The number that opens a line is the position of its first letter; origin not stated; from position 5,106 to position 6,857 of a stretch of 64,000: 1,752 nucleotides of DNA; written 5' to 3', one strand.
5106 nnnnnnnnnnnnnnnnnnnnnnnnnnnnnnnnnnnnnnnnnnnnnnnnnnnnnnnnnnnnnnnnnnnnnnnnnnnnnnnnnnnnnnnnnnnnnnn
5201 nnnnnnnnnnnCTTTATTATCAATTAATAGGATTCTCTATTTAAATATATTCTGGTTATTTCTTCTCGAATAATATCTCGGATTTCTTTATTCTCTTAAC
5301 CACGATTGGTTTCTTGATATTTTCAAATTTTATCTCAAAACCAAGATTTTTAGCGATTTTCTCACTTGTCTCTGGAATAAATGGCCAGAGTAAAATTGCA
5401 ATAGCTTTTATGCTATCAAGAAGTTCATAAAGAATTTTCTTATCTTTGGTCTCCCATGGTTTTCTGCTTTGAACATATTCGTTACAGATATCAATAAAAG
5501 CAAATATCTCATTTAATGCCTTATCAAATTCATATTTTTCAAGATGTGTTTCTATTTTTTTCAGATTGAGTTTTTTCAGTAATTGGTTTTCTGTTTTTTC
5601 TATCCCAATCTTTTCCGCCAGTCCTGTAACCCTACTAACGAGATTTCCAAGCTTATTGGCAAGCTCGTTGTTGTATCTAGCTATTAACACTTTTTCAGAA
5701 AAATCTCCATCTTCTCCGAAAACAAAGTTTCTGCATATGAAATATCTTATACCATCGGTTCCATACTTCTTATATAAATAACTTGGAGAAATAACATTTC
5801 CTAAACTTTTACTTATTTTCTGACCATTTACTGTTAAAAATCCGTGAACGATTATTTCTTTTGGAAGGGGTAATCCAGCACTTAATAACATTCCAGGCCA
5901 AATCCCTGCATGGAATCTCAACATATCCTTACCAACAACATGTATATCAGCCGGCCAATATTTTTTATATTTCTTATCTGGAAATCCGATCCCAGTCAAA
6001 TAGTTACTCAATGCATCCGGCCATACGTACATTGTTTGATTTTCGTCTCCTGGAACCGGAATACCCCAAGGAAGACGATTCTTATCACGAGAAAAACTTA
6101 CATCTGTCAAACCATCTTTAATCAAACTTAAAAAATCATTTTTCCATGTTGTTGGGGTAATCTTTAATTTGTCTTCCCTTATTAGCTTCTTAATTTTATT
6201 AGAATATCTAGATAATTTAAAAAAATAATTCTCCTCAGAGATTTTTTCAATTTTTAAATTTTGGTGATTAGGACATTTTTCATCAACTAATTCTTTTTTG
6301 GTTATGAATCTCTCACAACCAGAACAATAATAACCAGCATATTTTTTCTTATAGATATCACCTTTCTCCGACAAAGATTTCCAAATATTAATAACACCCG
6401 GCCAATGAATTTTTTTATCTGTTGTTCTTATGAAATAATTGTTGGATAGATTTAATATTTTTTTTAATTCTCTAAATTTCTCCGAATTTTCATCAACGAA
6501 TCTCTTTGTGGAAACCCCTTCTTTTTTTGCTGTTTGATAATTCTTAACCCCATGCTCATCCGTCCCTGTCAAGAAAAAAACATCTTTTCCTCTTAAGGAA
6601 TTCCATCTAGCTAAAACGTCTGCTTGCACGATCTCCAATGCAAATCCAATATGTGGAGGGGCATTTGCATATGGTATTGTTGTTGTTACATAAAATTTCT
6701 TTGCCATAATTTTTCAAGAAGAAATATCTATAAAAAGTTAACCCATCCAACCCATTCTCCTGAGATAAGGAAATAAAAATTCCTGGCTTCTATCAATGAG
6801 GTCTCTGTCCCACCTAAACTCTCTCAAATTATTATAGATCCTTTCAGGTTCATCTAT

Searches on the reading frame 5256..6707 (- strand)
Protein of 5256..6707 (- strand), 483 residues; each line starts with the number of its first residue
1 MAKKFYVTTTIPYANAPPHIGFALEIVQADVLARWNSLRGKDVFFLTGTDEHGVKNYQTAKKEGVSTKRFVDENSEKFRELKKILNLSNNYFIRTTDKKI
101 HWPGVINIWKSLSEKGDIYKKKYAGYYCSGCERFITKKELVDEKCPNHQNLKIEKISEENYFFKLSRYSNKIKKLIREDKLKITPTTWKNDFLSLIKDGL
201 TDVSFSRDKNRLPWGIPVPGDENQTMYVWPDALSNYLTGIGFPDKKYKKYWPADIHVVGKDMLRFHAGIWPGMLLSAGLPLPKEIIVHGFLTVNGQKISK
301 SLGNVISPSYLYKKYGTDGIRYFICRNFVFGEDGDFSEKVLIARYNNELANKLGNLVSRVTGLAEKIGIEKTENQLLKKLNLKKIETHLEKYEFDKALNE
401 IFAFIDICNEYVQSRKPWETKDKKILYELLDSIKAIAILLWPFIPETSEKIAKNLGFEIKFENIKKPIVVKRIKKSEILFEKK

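Call 61: search_protein_families(library=pfam, proteins=[window:5256-6707:-], max_evalue=0.001)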
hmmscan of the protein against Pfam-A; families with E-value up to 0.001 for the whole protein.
window:5256-6707:- (483 aa): 5 families
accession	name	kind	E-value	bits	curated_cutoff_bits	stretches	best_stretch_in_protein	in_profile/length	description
PF09334.17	tRNA-synt_1g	-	3.2e-100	336.1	20.1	2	157-360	180-390/391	tRNA synthetases class I (M)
PF00133.28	tRNA-synt_1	-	3.4e-32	112.2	22.7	3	224-327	297-404/414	tRNA synthetases class I (I, L, M and V)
PF01406.26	tRNA-synt_1e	-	2.9e-12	47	27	2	254-341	209-296/301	tRNA synthetases class I (C) catalytic domain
PF08264.19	Anticodon_1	-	8.8e-12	45.6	25.1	1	382-457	12-89/148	Anticodon-binding domain of tRNA ligase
PF19303.5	Anticodon_3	-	5.8e-08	33.2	23.5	1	371-457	9-103/152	Anticodon binding domain of methionyl tRNA ligase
